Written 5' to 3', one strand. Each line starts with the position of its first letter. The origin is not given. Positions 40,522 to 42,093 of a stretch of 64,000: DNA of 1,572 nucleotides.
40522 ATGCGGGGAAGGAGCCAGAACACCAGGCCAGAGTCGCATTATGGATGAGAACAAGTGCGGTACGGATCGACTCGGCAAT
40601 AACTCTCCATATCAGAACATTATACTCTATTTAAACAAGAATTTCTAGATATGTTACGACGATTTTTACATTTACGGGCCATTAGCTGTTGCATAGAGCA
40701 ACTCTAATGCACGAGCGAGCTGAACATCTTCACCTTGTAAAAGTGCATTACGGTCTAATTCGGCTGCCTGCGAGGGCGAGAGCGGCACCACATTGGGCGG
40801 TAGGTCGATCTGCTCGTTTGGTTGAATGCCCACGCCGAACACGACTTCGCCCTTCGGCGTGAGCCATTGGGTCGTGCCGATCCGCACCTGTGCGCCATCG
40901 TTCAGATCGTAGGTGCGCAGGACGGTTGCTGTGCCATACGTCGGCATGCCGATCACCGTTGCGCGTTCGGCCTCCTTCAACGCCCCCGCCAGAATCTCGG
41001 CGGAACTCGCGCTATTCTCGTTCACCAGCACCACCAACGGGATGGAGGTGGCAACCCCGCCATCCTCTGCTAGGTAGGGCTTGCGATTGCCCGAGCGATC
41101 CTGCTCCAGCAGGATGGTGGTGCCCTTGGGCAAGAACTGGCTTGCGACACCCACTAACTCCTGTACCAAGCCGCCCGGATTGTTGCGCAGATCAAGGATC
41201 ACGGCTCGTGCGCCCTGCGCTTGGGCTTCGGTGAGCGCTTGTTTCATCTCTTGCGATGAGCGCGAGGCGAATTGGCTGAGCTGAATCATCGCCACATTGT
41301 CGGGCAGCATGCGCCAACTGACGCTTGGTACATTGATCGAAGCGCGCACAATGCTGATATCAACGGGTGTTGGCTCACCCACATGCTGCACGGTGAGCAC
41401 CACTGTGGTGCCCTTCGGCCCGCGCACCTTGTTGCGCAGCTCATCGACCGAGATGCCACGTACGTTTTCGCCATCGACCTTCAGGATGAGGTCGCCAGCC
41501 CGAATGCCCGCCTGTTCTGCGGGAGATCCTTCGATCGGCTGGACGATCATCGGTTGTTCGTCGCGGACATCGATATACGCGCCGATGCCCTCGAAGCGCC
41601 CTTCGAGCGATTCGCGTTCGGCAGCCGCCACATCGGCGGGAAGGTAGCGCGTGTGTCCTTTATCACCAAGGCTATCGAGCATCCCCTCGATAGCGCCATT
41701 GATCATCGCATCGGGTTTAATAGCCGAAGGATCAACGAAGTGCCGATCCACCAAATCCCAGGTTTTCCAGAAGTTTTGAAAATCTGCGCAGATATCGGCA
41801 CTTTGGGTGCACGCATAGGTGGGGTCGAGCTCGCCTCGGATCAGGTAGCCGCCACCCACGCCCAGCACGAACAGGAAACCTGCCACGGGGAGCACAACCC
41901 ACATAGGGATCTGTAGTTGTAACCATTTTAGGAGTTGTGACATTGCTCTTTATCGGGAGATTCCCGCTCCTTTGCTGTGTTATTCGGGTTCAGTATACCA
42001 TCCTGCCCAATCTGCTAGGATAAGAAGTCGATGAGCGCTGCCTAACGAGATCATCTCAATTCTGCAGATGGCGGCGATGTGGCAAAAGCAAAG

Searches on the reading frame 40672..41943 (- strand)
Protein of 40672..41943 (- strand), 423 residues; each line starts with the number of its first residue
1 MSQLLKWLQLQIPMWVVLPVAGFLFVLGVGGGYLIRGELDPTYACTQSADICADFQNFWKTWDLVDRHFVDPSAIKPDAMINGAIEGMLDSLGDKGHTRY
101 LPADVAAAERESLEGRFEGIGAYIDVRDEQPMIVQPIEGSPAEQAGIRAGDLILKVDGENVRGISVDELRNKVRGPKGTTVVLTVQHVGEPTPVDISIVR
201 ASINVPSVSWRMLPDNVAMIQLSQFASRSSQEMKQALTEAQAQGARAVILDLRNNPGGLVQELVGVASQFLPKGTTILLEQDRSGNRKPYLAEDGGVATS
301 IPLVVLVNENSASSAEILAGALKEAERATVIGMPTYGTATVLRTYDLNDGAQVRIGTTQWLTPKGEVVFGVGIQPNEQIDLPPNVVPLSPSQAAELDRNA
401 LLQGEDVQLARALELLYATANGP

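Call 64: search_protein_families(library=padloc, proteins=[window:40672-41943:-], max_evalue=0.001)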
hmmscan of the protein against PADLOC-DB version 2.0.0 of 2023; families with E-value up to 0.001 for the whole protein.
window:40672-41943:- (423 aa): 0 families

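Call 65: search_protein_families(library=pfam, proteins=[window:40672-41943:-], max_evalue=0.001)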
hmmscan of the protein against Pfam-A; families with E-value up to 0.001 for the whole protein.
window:40672-41943:- (423 aa): 5 families
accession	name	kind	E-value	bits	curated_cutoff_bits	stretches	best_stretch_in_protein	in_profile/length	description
PF03572.23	Peptidase_S41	-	3.5e-44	150.7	24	1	216-378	1-164/165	Peptidase family S41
PF17820.7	PDZ_6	-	5e-16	58.6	27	1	133-186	2-53/54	PDZ domain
PF00595.29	PDZ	-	9e-11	42.4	23.2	1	119-186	11-81/81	PDZ domain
PF13180.12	PDZ_2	-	3e-10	40.7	27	1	120-197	3-79/80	PDZ domain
PF22694.1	CtpB_N-like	-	0.00079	20.3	27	0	53-94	36-75/85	Activating protease CtpB N-terminal domain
